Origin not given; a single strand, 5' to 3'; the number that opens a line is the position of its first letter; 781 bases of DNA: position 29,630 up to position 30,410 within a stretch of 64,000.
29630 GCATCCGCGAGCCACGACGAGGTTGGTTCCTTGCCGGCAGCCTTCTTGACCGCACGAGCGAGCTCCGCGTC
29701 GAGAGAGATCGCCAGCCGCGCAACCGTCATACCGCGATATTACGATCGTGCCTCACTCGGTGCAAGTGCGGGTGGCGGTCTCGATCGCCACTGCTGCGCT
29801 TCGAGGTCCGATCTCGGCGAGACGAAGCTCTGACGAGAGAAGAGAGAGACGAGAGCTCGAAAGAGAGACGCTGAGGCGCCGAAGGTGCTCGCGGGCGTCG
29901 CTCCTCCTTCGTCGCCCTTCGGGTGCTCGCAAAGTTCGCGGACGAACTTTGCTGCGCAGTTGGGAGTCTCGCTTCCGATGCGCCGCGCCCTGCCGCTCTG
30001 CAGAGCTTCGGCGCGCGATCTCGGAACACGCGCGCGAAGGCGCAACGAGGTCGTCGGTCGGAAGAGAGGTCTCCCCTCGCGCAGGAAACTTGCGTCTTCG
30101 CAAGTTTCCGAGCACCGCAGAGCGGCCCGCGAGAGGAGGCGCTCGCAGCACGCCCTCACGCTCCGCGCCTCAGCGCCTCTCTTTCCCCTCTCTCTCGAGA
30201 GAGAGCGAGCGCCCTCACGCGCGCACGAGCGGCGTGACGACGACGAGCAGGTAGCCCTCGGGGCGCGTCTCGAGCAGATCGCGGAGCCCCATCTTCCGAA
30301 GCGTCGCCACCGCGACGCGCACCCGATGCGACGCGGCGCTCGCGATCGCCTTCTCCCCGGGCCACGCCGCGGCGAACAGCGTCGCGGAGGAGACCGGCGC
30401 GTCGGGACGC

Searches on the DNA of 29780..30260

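Call 31: search_rna_families(source=window, start=29780, end=30260, threshold=evalue, max_evalue=10)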
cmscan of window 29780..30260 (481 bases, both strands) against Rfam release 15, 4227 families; matches with E-value up to 10: 8.
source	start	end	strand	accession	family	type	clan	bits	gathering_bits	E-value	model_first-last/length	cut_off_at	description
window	30083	30109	-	RF03485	mir-4000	Gene; miRNA;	-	19.5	58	0.26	1-54/54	no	mir-4000 microRNA precursor family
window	29866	29992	+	RF02131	GNAS-AS1_5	Gene; lncRNA;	-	19.5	70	7.1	1-124/124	no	GNAS antisense RNA 1 conserved region 5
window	30075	30260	-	RF00261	IRES_L-myc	Cis-reg; IRES;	-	17.9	60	0.23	1-221/221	no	L-myc internal ribosome entry site (IRES)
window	29959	29986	-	RF01340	CRISPR-DR29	Gene; CRISPR;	-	16.3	39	1.4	1-37/37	no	CRISPR RNA direct repeat element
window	29991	30124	-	RF02832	Scr5676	Gene; sRNA;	-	15.1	56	2.6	1-130/130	no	Streptomyces RNA 5676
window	29841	30196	-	RF04168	MIR839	Gene; miRNA;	-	14.6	200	2.2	1-267/267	no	MIR839 microRNA precursor family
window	29780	29959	+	RF02691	BTH_s19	Gene; sRNA;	-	13.4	153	0.44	27-224/224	5'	Burkholderia sRNA 19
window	29808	29949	+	RF00461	IRES_VEGF_A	Cis-reg; IRES;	-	12.9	160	1.1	1-308/308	no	Vascular endothelial growth factor (VEGF) IRES A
